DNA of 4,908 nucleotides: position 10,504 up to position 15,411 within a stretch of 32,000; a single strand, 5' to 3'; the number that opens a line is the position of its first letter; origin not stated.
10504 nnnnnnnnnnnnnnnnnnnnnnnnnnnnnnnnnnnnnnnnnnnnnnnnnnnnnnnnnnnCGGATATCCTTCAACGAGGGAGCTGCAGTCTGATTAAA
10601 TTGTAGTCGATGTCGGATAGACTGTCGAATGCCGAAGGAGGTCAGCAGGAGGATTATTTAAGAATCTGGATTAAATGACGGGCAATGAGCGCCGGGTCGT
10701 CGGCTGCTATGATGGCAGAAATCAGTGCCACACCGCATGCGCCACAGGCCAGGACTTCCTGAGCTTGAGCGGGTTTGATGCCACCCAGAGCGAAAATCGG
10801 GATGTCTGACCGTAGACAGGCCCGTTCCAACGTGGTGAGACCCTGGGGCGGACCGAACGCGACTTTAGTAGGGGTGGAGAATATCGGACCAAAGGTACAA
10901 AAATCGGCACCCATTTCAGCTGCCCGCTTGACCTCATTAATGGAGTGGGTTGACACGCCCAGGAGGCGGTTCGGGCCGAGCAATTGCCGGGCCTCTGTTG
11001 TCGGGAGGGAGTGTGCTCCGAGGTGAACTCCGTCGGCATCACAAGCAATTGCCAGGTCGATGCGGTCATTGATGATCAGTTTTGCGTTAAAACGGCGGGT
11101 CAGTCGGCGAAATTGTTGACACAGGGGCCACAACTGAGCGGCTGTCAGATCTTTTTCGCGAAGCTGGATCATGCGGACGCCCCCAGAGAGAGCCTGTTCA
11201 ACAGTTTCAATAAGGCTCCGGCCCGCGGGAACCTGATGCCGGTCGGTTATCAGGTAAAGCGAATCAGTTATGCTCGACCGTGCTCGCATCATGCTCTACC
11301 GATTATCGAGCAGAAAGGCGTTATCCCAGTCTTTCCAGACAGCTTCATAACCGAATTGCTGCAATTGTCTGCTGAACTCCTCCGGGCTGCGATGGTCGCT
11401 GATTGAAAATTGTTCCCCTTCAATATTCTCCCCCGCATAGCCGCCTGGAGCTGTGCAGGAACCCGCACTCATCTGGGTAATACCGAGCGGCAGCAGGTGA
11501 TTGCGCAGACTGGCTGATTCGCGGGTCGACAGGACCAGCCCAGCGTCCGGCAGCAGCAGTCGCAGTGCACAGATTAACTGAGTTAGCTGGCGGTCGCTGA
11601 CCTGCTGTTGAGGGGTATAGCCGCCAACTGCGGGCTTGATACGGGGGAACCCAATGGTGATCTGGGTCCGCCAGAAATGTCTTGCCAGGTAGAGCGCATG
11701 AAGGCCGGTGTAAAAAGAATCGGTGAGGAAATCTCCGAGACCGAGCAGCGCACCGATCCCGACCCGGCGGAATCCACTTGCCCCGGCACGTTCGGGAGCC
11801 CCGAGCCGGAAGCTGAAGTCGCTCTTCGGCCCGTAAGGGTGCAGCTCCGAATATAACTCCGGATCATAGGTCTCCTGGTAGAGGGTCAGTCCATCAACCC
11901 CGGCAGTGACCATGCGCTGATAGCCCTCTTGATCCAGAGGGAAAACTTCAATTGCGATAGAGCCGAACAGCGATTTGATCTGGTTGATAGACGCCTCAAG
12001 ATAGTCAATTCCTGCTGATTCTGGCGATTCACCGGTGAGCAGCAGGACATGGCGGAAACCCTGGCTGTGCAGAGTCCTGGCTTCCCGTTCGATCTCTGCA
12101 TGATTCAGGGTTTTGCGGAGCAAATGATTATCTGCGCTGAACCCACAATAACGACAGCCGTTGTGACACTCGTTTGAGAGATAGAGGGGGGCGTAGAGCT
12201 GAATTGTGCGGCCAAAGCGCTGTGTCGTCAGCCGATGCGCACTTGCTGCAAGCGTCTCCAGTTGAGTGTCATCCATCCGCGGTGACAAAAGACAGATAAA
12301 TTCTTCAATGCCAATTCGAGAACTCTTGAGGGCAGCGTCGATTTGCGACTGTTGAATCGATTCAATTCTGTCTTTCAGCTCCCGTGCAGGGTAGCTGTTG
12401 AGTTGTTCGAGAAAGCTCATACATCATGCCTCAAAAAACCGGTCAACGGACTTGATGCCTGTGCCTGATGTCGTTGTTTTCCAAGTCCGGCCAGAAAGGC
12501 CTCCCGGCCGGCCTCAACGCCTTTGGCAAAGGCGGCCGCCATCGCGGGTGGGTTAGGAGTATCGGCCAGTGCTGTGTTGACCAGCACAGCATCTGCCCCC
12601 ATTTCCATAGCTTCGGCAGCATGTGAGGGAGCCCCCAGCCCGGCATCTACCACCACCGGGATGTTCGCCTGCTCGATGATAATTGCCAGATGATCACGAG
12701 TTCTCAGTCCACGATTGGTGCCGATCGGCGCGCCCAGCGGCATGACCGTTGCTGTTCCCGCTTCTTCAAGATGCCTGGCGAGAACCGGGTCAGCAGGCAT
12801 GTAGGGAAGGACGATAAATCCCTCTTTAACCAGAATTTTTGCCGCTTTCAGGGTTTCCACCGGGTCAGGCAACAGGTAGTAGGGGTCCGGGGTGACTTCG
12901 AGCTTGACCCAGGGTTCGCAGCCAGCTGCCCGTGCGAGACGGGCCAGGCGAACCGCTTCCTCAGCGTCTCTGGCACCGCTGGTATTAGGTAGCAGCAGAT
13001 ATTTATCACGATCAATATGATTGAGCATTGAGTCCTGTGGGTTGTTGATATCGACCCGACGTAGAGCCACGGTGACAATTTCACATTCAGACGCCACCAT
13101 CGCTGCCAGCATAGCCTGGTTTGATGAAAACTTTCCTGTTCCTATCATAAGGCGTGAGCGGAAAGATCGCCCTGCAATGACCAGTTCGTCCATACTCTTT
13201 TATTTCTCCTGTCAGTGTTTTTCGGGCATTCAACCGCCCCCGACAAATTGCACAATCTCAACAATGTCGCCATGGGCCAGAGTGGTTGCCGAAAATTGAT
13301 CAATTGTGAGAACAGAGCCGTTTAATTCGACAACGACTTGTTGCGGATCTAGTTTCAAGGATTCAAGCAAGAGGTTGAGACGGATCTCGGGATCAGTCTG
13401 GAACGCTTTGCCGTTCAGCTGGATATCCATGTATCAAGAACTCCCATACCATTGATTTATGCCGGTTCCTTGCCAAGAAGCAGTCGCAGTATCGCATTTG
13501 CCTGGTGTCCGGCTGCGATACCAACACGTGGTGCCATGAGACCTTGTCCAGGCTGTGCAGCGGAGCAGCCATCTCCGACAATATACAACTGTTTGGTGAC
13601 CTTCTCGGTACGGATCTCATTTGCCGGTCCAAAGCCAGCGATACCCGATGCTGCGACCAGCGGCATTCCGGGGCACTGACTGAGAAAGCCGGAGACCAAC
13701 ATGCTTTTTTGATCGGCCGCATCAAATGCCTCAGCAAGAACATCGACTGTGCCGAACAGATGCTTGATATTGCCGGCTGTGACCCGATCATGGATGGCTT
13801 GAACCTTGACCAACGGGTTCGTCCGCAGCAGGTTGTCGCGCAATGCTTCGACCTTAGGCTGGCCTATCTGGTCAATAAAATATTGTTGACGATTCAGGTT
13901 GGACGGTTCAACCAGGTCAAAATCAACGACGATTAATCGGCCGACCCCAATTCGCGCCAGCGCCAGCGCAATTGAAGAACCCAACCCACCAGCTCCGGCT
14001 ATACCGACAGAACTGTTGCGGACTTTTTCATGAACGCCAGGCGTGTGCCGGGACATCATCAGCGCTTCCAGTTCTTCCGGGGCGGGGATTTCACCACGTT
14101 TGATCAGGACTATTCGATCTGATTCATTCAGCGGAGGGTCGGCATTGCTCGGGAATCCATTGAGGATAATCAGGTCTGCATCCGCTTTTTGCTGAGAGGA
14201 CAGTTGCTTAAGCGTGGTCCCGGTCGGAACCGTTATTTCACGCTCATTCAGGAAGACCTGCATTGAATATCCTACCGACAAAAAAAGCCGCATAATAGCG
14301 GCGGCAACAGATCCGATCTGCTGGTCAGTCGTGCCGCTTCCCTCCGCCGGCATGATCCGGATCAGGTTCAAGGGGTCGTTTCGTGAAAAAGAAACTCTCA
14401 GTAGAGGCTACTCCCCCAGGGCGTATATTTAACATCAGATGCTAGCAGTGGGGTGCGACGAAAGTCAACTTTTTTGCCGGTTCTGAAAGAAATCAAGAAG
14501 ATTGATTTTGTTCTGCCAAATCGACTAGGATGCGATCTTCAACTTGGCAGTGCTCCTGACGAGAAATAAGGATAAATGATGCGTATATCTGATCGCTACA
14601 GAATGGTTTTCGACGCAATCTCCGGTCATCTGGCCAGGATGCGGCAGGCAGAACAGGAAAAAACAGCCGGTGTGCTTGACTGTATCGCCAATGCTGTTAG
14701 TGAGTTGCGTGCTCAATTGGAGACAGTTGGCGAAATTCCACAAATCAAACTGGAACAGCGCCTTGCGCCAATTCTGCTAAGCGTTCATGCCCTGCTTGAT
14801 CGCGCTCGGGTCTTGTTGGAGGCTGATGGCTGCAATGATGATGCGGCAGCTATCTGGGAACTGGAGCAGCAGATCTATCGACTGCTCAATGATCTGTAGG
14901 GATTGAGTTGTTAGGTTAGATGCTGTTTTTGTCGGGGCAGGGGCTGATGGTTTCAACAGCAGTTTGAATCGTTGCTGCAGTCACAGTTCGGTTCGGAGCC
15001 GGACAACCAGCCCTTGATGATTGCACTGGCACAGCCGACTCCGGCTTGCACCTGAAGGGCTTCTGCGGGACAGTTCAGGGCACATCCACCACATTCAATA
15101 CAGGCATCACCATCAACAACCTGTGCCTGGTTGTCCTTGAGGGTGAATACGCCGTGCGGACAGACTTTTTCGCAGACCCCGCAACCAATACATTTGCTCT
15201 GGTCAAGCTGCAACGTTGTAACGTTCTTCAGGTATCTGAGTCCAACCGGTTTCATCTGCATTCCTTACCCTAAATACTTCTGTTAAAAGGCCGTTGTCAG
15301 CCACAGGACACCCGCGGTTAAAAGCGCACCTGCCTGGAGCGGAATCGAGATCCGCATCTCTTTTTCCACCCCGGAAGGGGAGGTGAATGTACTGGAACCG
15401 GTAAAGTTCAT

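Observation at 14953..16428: hgcA-hgcB mercury-methylation gene pair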

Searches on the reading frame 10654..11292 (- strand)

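Call 9: search_protein_families(library=pfam, proteins=[window:10654-11292:-], max_evalue=0.001)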
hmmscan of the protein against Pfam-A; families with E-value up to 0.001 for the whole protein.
window:10654-11292:- (212 aa): 1 family
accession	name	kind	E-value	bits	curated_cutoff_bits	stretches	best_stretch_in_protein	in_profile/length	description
PF02581.23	TMP-TENI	-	3.4e-64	215.9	27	1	12-194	1-180/180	Thiamine monophosphate synthase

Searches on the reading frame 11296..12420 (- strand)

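Call 9: search_protein_families(library=pfam, proteins=[window:11296-12420:-], max_evalue=0.001)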
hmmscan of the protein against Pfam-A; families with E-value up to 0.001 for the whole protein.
window:11296-12420:- (374 aa): 2 families
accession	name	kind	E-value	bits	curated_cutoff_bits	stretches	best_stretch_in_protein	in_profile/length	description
PF06968.18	BATS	-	1.9e-17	63.7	22.2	1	258-359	2-88/88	Biotin and Thiamin Synthesis associated domain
PF04055.27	Radical_SAM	-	1.9e-14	54.6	29.5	1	81-230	3-154/166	Radical SAM superfamily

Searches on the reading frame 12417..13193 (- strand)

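Call 9: search_protein_families(library=pfam, proteins=[window:12417-13193:-], max_evalue=0.001)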
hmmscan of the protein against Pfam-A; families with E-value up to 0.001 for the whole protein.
window:12417-13193:- (258 aa): 2 families
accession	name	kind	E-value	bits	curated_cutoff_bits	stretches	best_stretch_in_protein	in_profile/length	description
PF05690.20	ThiG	-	7.5e-107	356.7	23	1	6-249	2-247/247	Thiazole biosynthesis protein ThiG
PF00977.27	His_biosynth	-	0.00037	20.5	23.6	1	165-214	61-110/228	Histidine biosynthesis protein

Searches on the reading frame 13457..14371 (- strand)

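Call 9: search_protein_families(library=pfam, proteins=[window:13457-14371:-], max_evalue=0.001)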
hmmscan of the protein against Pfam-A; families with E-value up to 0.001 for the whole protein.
window:13457-14371:- (304 aa): 2 families
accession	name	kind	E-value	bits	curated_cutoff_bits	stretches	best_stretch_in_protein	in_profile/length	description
PF00899.27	ThiF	-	1.2e-34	120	28.1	1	112-302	13-206/238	ThiF family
PF14453.12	ThiS-like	-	4.8e-19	68.6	26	1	37-93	1-57/57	ThiS-like ubiquitin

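Call 35: search_protein_families(library=ncbifam, proteins=[window:13457-14371:-], max_evalue=0.001)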
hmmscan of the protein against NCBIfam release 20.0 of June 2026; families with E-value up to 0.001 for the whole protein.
window:13457-14371:- (304 aa): 22 families
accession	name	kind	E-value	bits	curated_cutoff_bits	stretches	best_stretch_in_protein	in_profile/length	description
NF006395.0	PRK08644.1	equivalog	2.8e-85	285.3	159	1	90-302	1-213/215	sulfur carrier protein ThiS adenylyltransferase ThiF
TIGR02354.1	thiF_fam2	equivalog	7.9e-75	251.1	152.2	1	99-298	1-200/200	thiamine biosynthesis protein ThiF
TIGR02356.1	adenyl_thiF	equivalog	8.7e-28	97.1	275.25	1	114-298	16-203/203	thiazole biosynthesis adenylyltransferase ThiF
NF006444.0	PRK08762.1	equivalog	1.3e-23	83.3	449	1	114-224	142-253/387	molybdopterin-synthase adenylyltransferase MoeB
TIGR02355.1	moeB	equivalog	3.3e-23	82.3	376.55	1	114-298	19-205/240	molybdopterin-synthase adenylyltransferase MoeB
NF009123.0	PRK12475.1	subfamily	3.8e-23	82.3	510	1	114-301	19-209/338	MoeB/ThiF family adenylyltransferase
NF004281.0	PRK05690.1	subfamily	2.7e-22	79.2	266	1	114-294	27-209/250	molybdopterin-synthase adenylyltransferase MoeB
NF006077.0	PRK08223.1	equivalog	1.1e-21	77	266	1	114-219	23-129/296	hypothetical protein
NF004111.0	PRK05600.1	equivalog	1.4e-21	77.1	437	1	113-242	35-163/371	ThiF family adenylyltransferase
NF047750.1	SAMPActivE1UbaA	equivalog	1.1e-19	70.9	450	1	105-222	18-136/270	SAMP-activating enzyme E1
NF005902.0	PRK07878.1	equivalog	3e-18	65.9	647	1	115-218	38-142/392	adenylyltransferase/sulfurtransferase MoeZ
NF006204.0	PRK08328.1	equivalog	9.1e-18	64.7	339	1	114-300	22-207/231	hypothetical protein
NF005646.0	PRK07411.1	equivalog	2.7e-17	63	633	1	115-218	34-138/390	molybdopterin-synthase adenylyltransferase MoeB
NF058523.1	6A-MBL_cap2_3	equivalog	5.3e-17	61.6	320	1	108-200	288-378/665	anti-phage 6A-MBL system cap2_3 protein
NF011424.0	PRK14851.1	subfamily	6.5e-17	60.8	1170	1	110-218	34-143/679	hypothetical protein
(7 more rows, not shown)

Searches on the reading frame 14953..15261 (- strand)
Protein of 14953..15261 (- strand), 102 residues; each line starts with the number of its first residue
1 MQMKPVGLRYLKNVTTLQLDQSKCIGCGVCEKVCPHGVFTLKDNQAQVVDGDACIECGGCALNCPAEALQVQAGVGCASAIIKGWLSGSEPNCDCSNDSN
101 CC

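Call 3: search_protein_families(library=ncbifam, proteins=[window:14953-15261:-], max_evalue=0.01)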
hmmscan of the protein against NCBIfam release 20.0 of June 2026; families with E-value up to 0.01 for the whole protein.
window:14953-15261:- (102 aa): 103 families (the best 25 are shown)
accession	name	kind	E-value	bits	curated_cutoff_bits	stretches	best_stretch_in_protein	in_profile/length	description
NF040864.1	HgcB_ferredoxin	equivalog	8.2e-38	128.1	99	1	9-102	1-93/93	mercury methylation ferredoxin HgcB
NF043039.1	HgcAB_like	equivalog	1.9e-15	57.3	285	1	12-70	290-350/350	HgcAB-like fusion protein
NF038196.1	ferrodoxin_EFR1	subfamily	1.5e-12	48.1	75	1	13-72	176-232/242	EFR1 family ferrodoxin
NF040770.1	hetero_SS_HdrA2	exception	2.6e-11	42.4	1100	1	16-72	571-626/777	CoB-CoM heterodisulfide reductase HdrA2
TIGR02179.1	PorD_KorD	subfamily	1.2e-10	41.3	60.05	1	19-71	22-74/78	2-oxoacid:acceptor oxidoreductase, delta subunit, pyruvate/2-ketoisovalerate family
NF040684.1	PorD_Arch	equivalog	1.7e-10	40.8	120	1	18-71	28-81/85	pyruvate synthase subunit PorD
NF058577.1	FdxA_fam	equivalog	2.6e-10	40.3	65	1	22-68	7-52/52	4Fe-4S ferredoxin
NF007382.0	PRK09898.1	equivalog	2.9e-10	40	213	1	8-71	140-200/208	ferredoxin-like protein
NF045874.1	Vhu_polyferre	exception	3.3e-10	39.3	600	1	12-97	186-271/381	F420-non-reducing hydrogenase associated-polyferredoxin VhuB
NF007202.0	PRK09623.1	equivalog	1.3e-09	38.4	166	1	19-71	48-100/105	3-methyl-2-oxobutanoate dehydrogenase subunit delta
NF007203.0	PRK09624.1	equivalog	1.6e-09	37.9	171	1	16-71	45-100/105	pyuvate ferredoxin oxidoreductase subunit delta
TIGR02936.1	fdxN_nitrog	equivalog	1.8e-09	37.6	80.55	1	17-49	16-50/91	ferredoxin III, nif-specific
TIGR04395.1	cutC_activ_rSAM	equivalog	4.2e-09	36.1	360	1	17-80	49-114/309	choline TMA-lyase-activating enzyme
NF006221.0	PRK08348.1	subfamily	6.9e-09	35.5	124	1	16-73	38-96/136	NADH-plastoquinone oxidoreductase subunit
TIGR02912.1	sulfite_red_C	equivalog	7e-09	35.1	324.1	1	13-70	160-219/314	sulfite reductase subunit C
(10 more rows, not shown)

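Call 4: search_protein_families(library=pfam, proteins=[window:14953-15261:-], max_evalue=0.01)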
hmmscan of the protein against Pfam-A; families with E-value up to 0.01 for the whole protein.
window:14953-15261:- (102 aa): 16 families
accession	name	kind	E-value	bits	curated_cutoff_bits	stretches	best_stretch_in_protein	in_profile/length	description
PF00037.32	Fer4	-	9.4e-15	54.2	21.1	2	19-39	3-23/24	4Fe-4S binding domain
PF12837.12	Fer4_6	-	1.2e-13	50.7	25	2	20-39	5-24/24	4Fe-4S binding domain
PF12838.12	Fer4_7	-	1.5e-13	51.4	27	2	23-68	1-52/52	4Fe-4S dicluster domain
PF14697.11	Fer4_21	-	2.3e-12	47.3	35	3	19-70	3-58/59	4Fe-4S dicluster domain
PF12797.12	Fer4_2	-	2.9e-11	43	24.5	2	19-35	5-21/22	4Fe-4S binding domain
PF13237.11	Fer4_10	-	9.3e-11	41.9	25.5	2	18-65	3-53/53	4Fe-4S dicluster domain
PF13187.11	Fer4_9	-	2.2e-10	40.8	27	1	23-68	1-51/52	4Fe-4S dicluster domain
PF12800.12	Fer4_4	-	8.4e-08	32.3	24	1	22-35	2-15/17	4Fe-4S binding domain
PF13484.11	Fer4_16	-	8.4e-07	30.1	30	1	23-40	1-18/66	4Fe-4S double cluster binding domain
PF25160.1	LdpA_Fe-S-bd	-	6.5e-06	26.3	27.6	1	17-40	21-44/49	LdpA Fe-S cluster-binding domain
PF13534.11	Fer4_17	-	8.1e-06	26.7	22.2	1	21-38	43-60/61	4Fe-4S dicluster domain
PF13459.11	Fer4_15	-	7.2e-05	23.9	22.4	1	19-44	3-27/66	4Fe-4S single cluster domain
PF13370.11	Fer4_13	-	0.00025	22.1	24.5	1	20-47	2-28/58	4Fe-4S single cluster domain of Ferredoxin I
PF13183.11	Fer4_8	-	0.00044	21.2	27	1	22-36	3-17/68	4Fe-4S dicluster domain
PF17179.9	Fer4_22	-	0.00057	21.1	27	1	16-37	73-94/95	4Fe-4S dicluster domain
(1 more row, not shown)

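Call 28: list_cluster_members(proteins=[P0001, window:14953-15261:-, window:15283-16428:-])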
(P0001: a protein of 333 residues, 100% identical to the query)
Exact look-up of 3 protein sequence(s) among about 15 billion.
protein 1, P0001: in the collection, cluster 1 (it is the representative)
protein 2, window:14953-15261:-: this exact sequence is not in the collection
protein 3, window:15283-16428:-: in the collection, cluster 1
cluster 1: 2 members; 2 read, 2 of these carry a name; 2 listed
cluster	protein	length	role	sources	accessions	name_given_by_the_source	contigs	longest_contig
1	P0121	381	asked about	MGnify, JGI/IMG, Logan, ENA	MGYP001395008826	CR=1 FL=1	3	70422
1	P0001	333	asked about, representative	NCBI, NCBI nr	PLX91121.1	MAG: hypothetical protein C0619_08110 [Desulfuromonas sp.]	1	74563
